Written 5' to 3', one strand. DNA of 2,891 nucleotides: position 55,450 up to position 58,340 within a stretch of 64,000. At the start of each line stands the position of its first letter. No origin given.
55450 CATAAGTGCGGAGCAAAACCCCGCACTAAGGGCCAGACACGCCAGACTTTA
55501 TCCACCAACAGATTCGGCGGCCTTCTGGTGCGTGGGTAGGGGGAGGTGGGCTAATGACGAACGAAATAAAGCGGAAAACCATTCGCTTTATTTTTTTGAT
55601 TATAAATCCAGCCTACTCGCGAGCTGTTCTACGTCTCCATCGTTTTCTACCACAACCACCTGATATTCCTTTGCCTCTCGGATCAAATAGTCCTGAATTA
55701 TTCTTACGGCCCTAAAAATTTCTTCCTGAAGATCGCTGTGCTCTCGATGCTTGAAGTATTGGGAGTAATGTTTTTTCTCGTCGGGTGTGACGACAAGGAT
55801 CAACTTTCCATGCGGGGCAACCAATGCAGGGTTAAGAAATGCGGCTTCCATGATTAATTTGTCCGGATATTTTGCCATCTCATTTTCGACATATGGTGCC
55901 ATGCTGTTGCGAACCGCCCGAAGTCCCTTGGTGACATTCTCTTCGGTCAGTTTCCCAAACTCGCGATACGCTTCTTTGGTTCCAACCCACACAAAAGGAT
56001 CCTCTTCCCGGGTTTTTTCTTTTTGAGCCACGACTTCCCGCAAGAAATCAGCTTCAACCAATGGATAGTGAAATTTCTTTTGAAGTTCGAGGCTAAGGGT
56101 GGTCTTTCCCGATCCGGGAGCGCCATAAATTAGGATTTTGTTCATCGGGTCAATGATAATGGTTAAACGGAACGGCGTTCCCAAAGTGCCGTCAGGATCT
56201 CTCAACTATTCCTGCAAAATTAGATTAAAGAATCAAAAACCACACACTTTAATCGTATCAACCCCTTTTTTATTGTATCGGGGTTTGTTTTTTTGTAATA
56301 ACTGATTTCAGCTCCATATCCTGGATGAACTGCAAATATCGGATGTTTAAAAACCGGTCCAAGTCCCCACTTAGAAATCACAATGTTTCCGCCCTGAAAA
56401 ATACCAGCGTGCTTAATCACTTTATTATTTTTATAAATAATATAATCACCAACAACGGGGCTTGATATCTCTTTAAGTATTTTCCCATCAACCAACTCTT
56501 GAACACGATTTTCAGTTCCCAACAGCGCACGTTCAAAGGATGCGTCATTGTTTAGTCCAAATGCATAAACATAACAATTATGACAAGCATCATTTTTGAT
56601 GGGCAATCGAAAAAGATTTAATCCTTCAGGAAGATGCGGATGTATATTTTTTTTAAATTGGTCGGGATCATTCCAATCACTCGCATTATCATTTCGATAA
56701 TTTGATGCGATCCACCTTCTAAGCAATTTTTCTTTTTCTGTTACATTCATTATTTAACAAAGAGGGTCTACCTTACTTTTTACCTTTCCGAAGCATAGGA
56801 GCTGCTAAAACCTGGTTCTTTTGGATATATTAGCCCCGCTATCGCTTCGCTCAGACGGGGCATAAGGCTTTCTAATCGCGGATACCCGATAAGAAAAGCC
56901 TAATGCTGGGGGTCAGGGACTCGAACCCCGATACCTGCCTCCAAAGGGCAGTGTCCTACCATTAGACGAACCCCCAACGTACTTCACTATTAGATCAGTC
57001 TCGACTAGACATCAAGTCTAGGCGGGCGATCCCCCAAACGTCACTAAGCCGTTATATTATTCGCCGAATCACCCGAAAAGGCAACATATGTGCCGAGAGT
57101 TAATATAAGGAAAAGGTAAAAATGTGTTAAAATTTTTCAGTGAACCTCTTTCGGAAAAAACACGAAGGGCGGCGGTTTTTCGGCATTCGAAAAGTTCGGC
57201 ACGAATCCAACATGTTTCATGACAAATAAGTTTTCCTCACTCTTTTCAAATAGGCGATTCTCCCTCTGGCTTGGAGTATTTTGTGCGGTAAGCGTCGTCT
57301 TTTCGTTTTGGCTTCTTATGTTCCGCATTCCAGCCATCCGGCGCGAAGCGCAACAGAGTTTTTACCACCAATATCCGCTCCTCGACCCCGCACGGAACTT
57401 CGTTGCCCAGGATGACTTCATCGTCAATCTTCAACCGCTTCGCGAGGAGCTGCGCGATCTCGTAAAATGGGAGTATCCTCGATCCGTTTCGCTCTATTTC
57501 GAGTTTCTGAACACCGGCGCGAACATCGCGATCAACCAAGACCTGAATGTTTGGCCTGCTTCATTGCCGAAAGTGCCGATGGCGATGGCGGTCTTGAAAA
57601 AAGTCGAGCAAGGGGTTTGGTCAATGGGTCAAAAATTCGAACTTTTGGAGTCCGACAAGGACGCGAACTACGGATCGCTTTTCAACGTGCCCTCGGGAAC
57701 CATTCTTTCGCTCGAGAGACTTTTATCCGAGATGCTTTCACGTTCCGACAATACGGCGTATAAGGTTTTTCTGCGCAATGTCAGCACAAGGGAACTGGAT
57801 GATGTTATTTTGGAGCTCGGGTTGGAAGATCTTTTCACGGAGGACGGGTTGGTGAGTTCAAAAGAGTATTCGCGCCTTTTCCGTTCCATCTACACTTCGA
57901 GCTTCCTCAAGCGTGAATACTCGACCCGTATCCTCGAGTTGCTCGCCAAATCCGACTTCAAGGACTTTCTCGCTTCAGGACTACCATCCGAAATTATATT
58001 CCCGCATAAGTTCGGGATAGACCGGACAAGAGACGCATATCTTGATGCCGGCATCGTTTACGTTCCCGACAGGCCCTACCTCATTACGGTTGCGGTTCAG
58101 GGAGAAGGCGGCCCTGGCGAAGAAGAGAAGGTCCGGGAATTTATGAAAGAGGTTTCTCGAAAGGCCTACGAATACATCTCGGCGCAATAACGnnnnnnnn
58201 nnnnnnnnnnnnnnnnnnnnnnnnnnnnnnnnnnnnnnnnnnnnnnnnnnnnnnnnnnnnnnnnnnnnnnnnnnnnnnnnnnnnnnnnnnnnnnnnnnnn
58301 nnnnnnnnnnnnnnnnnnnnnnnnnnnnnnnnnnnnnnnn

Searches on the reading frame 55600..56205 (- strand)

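Call 61: search_protein_families(library=pfam, proteins=[window:55600-56205:-], max_evalue=0.001)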
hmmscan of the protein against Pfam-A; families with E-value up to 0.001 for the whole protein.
window:55600-56205:- (201 aa): 5 families
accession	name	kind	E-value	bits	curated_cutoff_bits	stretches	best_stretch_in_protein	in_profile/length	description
PF13521.12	AAA_28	-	1.8e-08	35.2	27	1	23-69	1-46/164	AAA domain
PF13238.12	AAA_18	-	6.2e-08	33.6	29.4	1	24-111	1-69/128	AAA domain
PF13207.12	AAA_17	-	1.9e-06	28.7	27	1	27-68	1-43/136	AAA domain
PF13671.12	AAA_33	-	1e-05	26.3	27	1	24-98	2-74/143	AAA domain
PF13479.12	AAA_24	-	8.5e-05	22.9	27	1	22-46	3-27/195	AAA domain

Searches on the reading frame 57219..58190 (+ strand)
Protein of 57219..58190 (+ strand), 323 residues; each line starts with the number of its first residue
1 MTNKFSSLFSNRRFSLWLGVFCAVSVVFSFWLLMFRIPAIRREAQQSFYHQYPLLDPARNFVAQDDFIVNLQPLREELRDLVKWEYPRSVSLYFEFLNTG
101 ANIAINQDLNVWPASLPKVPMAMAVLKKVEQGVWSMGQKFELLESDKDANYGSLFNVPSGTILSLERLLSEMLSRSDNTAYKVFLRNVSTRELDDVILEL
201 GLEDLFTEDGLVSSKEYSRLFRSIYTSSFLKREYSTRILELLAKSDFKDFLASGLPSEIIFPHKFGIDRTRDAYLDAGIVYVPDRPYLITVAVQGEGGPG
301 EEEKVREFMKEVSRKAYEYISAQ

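Call 61: search_protein_families(library=pfam, proteins=[window:57219-58190:+], max_evalue=0.001)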
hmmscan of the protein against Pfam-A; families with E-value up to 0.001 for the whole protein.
window:57219-58190:+ (323 aa): 1 family
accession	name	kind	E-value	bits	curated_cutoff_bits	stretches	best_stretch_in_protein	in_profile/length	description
PF13354.11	Beta-lactamase2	-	2.4e-34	119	22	1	91-292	1-213/214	Beta-lactamase enzyme family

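Call 69: find_encoding_contigs(protein=window:57219-58190:+, flank=10000, max_places=3)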
Protein window:57219-58190:+ (323 aa): 4 contigs read that carry it; 3 places shown.
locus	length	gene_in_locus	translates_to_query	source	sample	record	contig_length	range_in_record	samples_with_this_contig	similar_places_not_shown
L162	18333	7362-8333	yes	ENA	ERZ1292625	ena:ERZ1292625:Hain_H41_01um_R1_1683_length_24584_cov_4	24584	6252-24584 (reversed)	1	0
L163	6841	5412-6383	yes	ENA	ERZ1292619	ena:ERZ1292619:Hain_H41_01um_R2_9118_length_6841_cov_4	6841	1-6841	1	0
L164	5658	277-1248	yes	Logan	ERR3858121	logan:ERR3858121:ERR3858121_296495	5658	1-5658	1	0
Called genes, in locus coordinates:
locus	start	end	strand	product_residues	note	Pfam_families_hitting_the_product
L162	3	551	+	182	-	?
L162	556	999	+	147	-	-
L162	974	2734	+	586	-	-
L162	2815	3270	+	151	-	-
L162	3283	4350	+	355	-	-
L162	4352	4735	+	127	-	-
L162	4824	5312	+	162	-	-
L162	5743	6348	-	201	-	PF13238:AAA_18 (weak), PF13521:AAA_28, PF13671:AAA_33 (weak), PF13207:AAA_17 (weak)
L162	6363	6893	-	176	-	-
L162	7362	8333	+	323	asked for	PF13354:Beta-lactamase2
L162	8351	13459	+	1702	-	-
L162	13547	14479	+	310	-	-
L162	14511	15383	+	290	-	-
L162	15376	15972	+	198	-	-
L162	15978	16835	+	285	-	-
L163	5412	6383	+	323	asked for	PF13354:Beta-lactamase2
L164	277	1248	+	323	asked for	PF13354:Beta-lactamase2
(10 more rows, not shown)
